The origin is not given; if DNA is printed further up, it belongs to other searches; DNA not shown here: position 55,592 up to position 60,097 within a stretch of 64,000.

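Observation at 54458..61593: Compact atypical type VII-like secretion module lacking all canonical membrane partners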

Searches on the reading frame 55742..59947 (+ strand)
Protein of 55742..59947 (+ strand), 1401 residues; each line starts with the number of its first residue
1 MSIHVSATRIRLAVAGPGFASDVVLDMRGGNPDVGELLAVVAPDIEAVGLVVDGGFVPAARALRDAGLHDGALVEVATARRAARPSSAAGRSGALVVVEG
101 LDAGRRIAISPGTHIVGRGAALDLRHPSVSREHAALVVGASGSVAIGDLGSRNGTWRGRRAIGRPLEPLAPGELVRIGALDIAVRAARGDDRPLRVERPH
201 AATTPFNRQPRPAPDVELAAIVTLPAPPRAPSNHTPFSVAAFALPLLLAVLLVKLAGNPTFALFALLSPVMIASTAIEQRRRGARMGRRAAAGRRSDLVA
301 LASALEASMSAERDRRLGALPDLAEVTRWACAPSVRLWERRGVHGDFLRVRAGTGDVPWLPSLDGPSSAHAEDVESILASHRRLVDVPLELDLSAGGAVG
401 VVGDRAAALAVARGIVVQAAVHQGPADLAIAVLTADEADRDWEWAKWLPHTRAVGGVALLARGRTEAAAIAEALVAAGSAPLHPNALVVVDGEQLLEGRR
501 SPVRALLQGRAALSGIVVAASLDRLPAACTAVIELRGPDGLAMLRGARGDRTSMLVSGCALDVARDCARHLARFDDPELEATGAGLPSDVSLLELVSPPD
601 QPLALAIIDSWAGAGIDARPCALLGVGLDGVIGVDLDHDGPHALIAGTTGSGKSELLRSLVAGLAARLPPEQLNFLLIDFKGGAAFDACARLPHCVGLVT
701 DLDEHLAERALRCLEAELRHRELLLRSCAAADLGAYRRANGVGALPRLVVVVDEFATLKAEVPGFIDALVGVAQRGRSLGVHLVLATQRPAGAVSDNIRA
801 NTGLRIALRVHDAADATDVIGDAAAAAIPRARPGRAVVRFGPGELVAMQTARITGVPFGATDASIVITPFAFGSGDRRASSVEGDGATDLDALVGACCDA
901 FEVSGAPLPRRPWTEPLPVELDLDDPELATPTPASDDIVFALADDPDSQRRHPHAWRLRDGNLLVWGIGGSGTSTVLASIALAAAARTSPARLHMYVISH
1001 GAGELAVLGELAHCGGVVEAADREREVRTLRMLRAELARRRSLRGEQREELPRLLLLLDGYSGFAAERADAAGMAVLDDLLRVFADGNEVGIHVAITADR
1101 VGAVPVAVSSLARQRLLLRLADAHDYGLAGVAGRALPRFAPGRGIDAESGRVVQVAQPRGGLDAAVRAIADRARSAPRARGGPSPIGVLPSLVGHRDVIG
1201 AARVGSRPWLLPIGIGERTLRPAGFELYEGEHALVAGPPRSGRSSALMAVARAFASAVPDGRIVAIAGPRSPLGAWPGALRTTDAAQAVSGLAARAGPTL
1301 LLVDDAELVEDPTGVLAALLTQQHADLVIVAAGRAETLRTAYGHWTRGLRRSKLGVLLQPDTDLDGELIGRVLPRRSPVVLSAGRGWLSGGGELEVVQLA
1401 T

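Call 9: search_protein_families(library=pfam, proteins=[window:55742-59947:+], max_evalue=1)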
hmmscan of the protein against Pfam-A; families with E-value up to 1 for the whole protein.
window:55742-59947:+ (1401 aa): 16 families
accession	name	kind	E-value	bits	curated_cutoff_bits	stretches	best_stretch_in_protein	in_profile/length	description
PF01580.24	FtsK_SpoIIIE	-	1.1e-50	172.6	24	2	634-791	33-220/221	FtsK/SpoIIIE family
PF00498.31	FHA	-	1.2e-08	35.7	20.7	1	115-178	2-67/67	FHA domain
PF25199.1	nSTAND_NTPase5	-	6.1e-08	33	34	1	1233-1338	44-137/145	Novel STAND NTPase 5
PF13191.12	AAA_16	-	9.9e-08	33.1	32.6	2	637-776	21-162/167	AAA ATPase domain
PF13401.12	AAA_22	-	5.2e-07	30.5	27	1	641-784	6-119/130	AAA domain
PF16697.10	Yop-YscD_cpl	-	2.7e-06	28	33.2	1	97-185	2-91/94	Inner membrane component of T3SS, cytoplasmic domain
PF13555.12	AAA_29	-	4.8e-06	26.7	27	1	634-658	17-40/61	P-loop containing region of AAA domain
PF05729.18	NACHT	-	9.6e-06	26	26.7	2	964-1081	4-114/167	NACHT domain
PF20703.3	nSTAND1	-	0.00022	21.4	27.1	1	641-784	34-156/379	Novel STAND NTPase 1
PF01935.23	DUF87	-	0.0026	18.3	23.2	1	634-681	16-61/220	Helicase HerA, central domain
PF05872.18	HerA_C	-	0.007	15.5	22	0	746-820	257-333/502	Helicase HerA-like C-terminal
PF10412.15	TrwB_AAD_bind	-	0.01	15.2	20.5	1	639-667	14-42/387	Type IV secretion-system coupling protein DNA-binding domain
PF00005.33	ABC_tran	-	0.024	15.7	25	0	640-662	11-33/137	ABC transporter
PF13238.12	AAA_18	-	0.078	13.9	29.4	1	644-732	2-84/128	AAA domain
PF00437.27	T2SSE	-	0.1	11.7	24.9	0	643-664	145-166/370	Type II/IV secretion system protein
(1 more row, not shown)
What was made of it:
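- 56018..56296 (+): FHA domain (residues 93-185) with an intact phosphothreonine-binding set: Arg118, Ser130, His133, Asn153. Pfam (call 9).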

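Call 10: search_protein_families(library=ncbifam, proteins=[window:55742-59947:+], max_evalue=1)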
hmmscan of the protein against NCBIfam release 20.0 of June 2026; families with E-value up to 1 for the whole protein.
window:55742-59947:+ (1401 aa): 20 families
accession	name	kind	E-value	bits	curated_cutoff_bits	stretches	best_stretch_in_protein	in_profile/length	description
TIGR03928.1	T7_EssCb_Firm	equivalog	8.8e-132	441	778.4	1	293-1254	99-1120/1296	type VII secretion protein EssC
TIGR03924.1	T7SS_EccC_a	equivalog_domain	1.1e-100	338.3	509.15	2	253-854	39-670/673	type VII secretion protein EccCa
TIGR03925.1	T7SS_EccC_b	equivalog_domain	6.7e-84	282.2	346.55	3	898-1256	7-387/564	type VII secretion protein EccCb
NF007615.0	PRK10263.1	equivalog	7e-17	60.4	1566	2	745-826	1139-1222/1355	DNA translocase FtsK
NF049868.1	FhaB_Rv0019c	equivalog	2.8e-11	43.7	125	1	78-179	52-153/158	FHA domain-containing protein FhaB/FipA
NF041214.1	plasmid_TraB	equivalog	6.6e-07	28.2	800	1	640-827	248-426/639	plasmid transfer protein TraB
NF052573.1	HisKinEspAMyxo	equivalog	2.7e-06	25.7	1400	1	102-161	36-97/755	serine histidine kinase EspA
NF033760.1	gliding_GltG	equivalog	0.00016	20.4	650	1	120-188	34-100/650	adventurous gliding motility protein GltG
NF041017.1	DNA_import_CedB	equivalog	0.00086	18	700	1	640-682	275-314/590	DNA import protein CedB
NF007601.2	PRK10247.1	equivalog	0.03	13.8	292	0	1218-1252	15-49/204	iron efflux ABC transporter ATP-binding subunit FetA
TIGR02324.1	CP_lyasePhnL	equivalog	0.048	13.1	256.3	0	638-662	32-56/224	phosphonate C-P lyase system protein PhnL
NF040937.1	HerA_Thermprot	equivalog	0.056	11.8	800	1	772-819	377-423/487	DNA double-strand break repair helicase HerA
TIGR02525.1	plasmid_TraJ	equivalog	0.059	12.3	368.3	0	643-660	152-169/372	plasmid transfer ATPase TraJ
NF010404.0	PRK13830.1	subfamily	0.076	10.7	810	0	639-665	455-480/818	conjugal transfer protein TrbE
TIGR03743.1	SXT_TraD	subfamily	0.11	10.9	366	1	624-663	158-198/636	conjugative transfer system coupling protein TraD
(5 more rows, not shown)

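Call 13: find_homologous_proteins(query=window:55742-59947:+, max_evalue=1e-20)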
Query window:55742-59947:+ (1401 aa): 824 proteins with E <= 1e-20 among 8000 candidates; the best 120 are listed.
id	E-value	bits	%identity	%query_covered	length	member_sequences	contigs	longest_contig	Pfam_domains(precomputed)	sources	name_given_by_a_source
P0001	0.0e+0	2988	100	100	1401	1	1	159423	PF00498.32,PF05729.19,PF16697.11,PF13555.13,PF13401.13,PF01580.25,PF25199.2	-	-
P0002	0.0e+0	1555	59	98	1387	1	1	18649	PF00498.32,PF01935.24,PF16697.11,PF13401.13,PF01580.25,PF25199.2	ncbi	ncbi:MAG: FtsK/SpoIIIE domain-containing protein [Acidimicrobiales bacterium]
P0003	0.0e+0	1412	56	98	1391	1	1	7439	PF00498.32,PF16697.11,PF13555.13,PF13401.13,PF01580.25,PF25199.2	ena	-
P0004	0.0e+0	1399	54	99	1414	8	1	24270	PF00498.32,PF05729.19,PF16697.11,PF13401.13,PF01580.25,PF25199.2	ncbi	ncbi:MAG: segregation ATPase FtsK/SpoIIIE, family [Acidimicrobiaceae bacterium]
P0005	0.0e+0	1396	56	96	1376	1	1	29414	PF00498.32,PF16697.11,PF13401.13,PF01580.25,PF25199.2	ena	-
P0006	0.0e+0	1320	56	90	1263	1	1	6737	PF13401.13,PF01580.25,PF25199.2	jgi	jgi:S-DNA-T family DNA segregation ATPase FtsK/SpoIIIE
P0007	0.0e+0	1308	52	98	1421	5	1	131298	PF00498.32,PF16697.11,PF13401.13,PF01580.25,PF25199.2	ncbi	-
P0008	0.0e+0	1212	50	96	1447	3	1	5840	PF00498.32,PF16697.11,PF13401.13,PF01580.25,PF25199.2,PF13191.13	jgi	jgi:S-DNA-T family DNA segregation ATPase FtsK/SpoIIIE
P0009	0.0e+0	1204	48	98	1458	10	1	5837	PF00498.32,PF16697.11,PF13401.13,PF01580.25,PF25199.2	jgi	jgi:S-DNA-T family DNA segregation ATPase FtsK/SpoIIIE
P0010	0.0e+0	1198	48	98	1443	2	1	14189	PF00498.32,PF16697.11,PF13401.13,PF01580.25,PF25199.2,PF13481.13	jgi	jgi:DNA segregation ATPase FtsK/SpoIIIE, S-DNA-T family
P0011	0.0e+0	1197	49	98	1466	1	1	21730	PF00498.32,PF05729.19,PF16697.11,PF13555.13,PF13401.13,PF01580.25,PF25199.2,PF13191.13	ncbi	-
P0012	0.0e+0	1195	47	98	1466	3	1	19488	PF00498.32,PF16697.11,PF13401.13,PF01580.25,PF25199.2,PF13191.13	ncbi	-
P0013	0.0e+0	1191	49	98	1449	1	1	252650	PF00498.32,PF05729.19,PF16697.11,PF13401.13,PF01580.25,PF25199.2,PF13481.13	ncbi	-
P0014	0.0e+0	1191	46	98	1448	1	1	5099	PF00498.32,PF16697.11,PF13401.13,PF01580.25,PF25199.2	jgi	jgi:S-DNA-T family DNA segregation ATPase FtsK/SpoIIIE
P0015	0.0e+0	1187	47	98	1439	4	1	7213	PF00498.32,PF00005.34,PF16697.11,PF13401.13,PF01580.25,PF25199.2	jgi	jgi:S-DNA-T family DNA segregation ATPase FtsK/SpoIIIE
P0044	0.0e+0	1119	47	97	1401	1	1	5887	PF00498.32,PF05729.19,PF16697.11,PF13401.13,PF01580.25,PF25199.2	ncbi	ncbi:MAG: FtsK/SpoIIIE domain-containing protein [Pseudonocardiaceae bacterium]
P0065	0.0e+0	1065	46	98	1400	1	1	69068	PF13245.13,PF13555.13,PF13401.13,PF20703.4,PF13238.13,PF13191.13,PF00498.32,PF21965.3,PF00005.34,PF05729.19,PF16697.11,PF01580.25,PF25199.2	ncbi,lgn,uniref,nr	ncbi:FtsK/SpoIIIE domain-containing protein [Actinoplanes sp. TRM 88003]|uniref:FtsK/SpoIIIE domain-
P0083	0.0e+0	1037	45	96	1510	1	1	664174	PF00498.32,PF13245.13,PF16697.11,PF13401.13,PF01580.25,PF25199.2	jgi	jgi:DNA segregation ATPase FtsK/SpoIIIE, S-DNA-T family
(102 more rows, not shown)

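Call 14: find_encoding_contigs(protein=P0001, flank=10000, max_places=3)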
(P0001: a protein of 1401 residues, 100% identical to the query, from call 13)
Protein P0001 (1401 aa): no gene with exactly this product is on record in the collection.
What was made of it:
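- Tried and rejected: Exact look-up of the window's ATPase in the contig index: not on record (call 14), so the rest of the 159-kb source contig and genome could not be examined.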

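Call 15: find_encoding_contigs(protein=P0002, flank=10000, max_places=3)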
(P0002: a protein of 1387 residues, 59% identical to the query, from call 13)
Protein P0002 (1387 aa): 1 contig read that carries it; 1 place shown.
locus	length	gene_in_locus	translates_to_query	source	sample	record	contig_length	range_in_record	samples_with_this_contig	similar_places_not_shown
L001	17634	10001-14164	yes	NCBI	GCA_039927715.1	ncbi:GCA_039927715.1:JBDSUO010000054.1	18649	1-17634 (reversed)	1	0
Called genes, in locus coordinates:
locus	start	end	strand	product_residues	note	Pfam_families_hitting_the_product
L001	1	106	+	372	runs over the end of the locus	PF00999:Na_H_Exchanger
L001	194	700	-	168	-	-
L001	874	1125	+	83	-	PF14026:SCO4226-like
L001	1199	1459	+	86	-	PF02467:Whib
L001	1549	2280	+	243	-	PF00174:Oxidored_molyb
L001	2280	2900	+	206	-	PF01292:Ni_hydr_CYTB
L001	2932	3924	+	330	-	PF10979:DUF2786, PF23771:DUF7168 (weak)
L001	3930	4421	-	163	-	-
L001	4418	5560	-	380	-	PF00174:Oxidored_molyb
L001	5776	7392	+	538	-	PF00083:Sugar_tr (weak), PF07690:MFS_1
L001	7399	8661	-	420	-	PF05977:MFS_3, PF07690:MFS_1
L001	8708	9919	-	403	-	PF06259:Abhydrolase_8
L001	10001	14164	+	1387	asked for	PF25199:nSTAND_NTPase5 (faint), PF00498:FHA, PF16697:Yop-YscD_cpl (weak), PF01580:FtsK_SpoIIIE, PF01935:DUF87 (faint), PF13401:AAA_22 (faint), PF01580:FtsK_SpoIIIE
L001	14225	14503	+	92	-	-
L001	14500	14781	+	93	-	-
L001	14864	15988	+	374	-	PF00069:Pkinase, PF07714:PK_Tyr_Ser-Thr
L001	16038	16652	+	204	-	PF04542:Sigma70_r2, PF08281:Sigma70_r4_2, PF04545:Sigma70_r4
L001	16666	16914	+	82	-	PF13490:zf-HC2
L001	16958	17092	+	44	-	-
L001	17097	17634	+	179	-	PF10103:Zincin_2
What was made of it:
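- The same arrangement is kept in a relative whose ATPase is only 59% identical (call 15).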

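Call 16: find_encoding_contigs(protein=P0007, flank=10000, max_places=3)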
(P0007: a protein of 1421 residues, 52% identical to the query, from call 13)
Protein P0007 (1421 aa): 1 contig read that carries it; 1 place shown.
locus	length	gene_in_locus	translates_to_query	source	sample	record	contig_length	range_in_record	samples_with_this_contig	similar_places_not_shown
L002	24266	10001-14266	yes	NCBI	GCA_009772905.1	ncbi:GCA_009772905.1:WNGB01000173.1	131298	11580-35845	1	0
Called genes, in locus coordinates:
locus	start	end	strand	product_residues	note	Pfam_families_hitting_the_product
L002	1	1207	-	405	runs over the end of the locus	PF02771:Acyl-CoA_dh_N (weak), PF02770:Acyl-CoA_dh_M, PF00441:Acyl-CoA_dh_1, PF08028:Acyl-CoA_dh_2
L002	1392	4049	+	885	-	PF01751:Toprim, PF01131:Topoisom_bac, PF13368:Toprim_C_rpt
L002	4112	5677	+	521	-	PF05977:MFS_3, PF07690:MFS_1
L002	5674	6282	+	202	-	PF13521:AAA_28 (weak), PF02223:Thymidylate_kin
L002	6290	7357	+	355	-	PF13177:DNA_pol3_delta2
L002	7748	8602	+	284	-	PF00135:COesterase, PF20434:BD-FAE, PF07859:Abhydrolase_3, PF02230:Abhydrolase_2 (weak)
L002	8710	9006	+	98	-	-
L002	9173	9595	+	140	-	-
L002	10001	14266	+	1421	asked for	PF00498:FHA, PF16697:Yop-YscD_cpl, PF01580:FtsK_SpoIIIE, PF13401:AAA_22 (faint), PF25199:nSTAND_NTPase5 (faint), PF01580:FtsK_SpoIIIE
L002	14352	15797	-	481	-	PF00069:Pkinase, PF07714:PK_Tyr_Ser-Thr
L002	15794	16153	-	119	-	PF06013:WXG100 (weak)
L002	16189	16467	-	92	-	-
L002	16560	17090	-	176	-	PF00210:Ferritin, PF02915:Rubrerythrin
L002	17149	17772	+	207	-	PF04542:Sigma70_r2, PF08281:Sigma70_r4_2, PF04545:Sigma70_r4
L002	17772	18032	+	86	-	PF13490:zf-HC2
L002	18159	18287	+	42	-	-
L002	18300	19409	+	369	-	PF10103:Zincin_2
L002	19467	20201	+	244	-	PF00072:Response_reg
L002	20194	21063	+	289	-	PF01171:ATP_bind_3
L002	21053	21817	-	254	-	PF00106:adh_short, PF08659:KR, PF01370:Epimerase (weak), PF13561:adh_short_C2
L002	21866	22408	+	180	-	PF00156:Pribosyltran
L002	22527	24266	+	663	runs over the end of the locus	PF06480:FtsH_ext (weak), PF00004:AAA, PF07728:AAA_5 (faint), PF17862:AAA_lid_3, PF01434:Peptidase_M41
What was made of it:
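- Synteny is identical in L001, and the unit is rearranged but kept together in L002 (calls 15, 16).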

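Call 17: find_encoding_contigs(protein=P0065, flank=10000, max_places=2)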
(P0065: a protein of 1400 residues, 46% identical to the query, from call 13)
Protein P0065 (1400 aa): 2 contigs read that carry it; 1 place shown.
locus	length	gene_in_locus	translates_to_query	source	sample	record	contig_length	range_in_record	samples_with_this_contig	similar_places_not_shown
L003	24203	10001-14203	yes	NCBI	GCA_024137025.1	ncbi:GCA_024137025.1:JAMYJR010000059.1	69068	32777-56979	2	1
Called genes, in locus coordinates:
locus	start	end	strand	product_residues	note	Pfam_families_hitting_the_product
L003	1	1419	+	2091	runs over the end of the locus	PF05593:RHS_repeat (weak), PF25023:TEN_YD-shell (weak)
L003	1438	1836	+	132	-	-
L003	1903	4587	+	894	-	-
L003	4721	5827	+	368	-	-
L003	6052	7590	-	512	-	PF01839:FG-GAP (faint), PF13517:FG-GAP_3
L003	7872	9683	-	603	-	PF00069:Pkinase, PF01636:APH (faint), PF03109:ABC1 (faint), PF07714:PK_Tyr_Ser-Thr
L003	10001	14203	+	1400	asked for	PF21965:SAMP2 (faint), PF16697:Yop-YscD_cpl, PF00498:FHA, PF01580:FtsK_SpoIIIE, PF00005:ABC_tran (faint), PF13191:AAA_16 (weak), PF13401:AAA_22 (weak), PF01580:FtsK_SpoIIIE, +6 more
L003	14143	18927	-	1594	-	PF20148:DUF6531, PF25023:TEN_YD-shell, PF05593:RHS_repeat, PF25023:TEN_YD-shell (weak), PF05593:RHS_repeat, PF25023:TEN_YD-shell, PF05593:RHS_repeat, PF25023:TEN_YD-shell, +2 more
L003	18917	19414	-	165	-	-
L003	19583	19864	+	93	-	-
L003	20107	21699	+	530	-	PF00069:Pkinase, PF07714:PK_Tyr_Ser-Thr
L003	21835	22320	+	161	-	PF02082:Rrf2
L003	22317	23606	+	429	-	PF01565:FAD_binding_4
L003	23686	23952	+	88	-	-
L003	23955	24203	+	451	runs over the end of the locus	PF13676:TIR_2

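Call 18: find_encoding_contigs(protein=P0083, flank=10000, max_places=2)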
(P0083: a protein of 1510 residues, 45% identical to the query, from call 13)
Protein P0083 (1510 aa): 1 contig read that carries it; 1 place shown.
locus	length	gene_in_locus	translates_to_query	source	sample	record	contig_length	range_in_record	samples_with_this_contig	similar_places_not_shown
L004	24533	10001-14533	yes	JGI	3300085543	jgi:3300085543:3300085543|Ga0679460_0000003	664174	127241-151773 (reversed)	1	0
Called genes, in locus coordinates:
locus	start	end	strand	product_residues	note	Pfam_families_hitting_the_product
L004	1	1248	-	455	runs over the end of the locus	PF00590:TP_methylase, PF03819:MazG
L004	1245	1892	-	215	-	-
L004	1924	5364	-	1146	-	PF17757:UvrB_inter, PF02559:CarD_TRCF_RID, PF00270:DEAD, PF04851:ResIII (weak), PF00271:Helicase_C, PF03461:TRCF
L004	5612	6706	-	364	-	PF13298:LigD_N, PF01068:DNA_ligase_A_M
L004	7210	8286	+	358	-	PF00005:ABC_tran, PF13304:AAA_21 (weak), PF13732:DrrA1-3_C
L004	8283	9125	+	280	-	PF01061:ABC2_membrane, PF12698:ABC2_membrane_3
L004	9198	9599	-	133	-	PF01850:PIN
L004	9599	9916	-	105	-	-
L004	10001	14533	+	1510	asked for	PF00498:FHA, PF16697:Yop-YscD_cpl, PF25199:nSTAND_NTPase5 (faint), PF01580:FtsK_SpoIIIE, PF13245:AAA_19 (faint), PF13401:AAA_22 (faint), PF01580:FtsK_SpoIIIE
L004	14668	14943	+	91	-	-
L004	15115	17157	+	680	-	-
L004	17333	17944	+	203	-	-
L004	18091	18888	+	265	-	PF02790:COX2_TM (weak), PF00116:COX2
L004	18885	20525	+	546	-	PF00115:COX1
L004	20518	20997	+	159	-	PF12270:Cyt_c_ox_IV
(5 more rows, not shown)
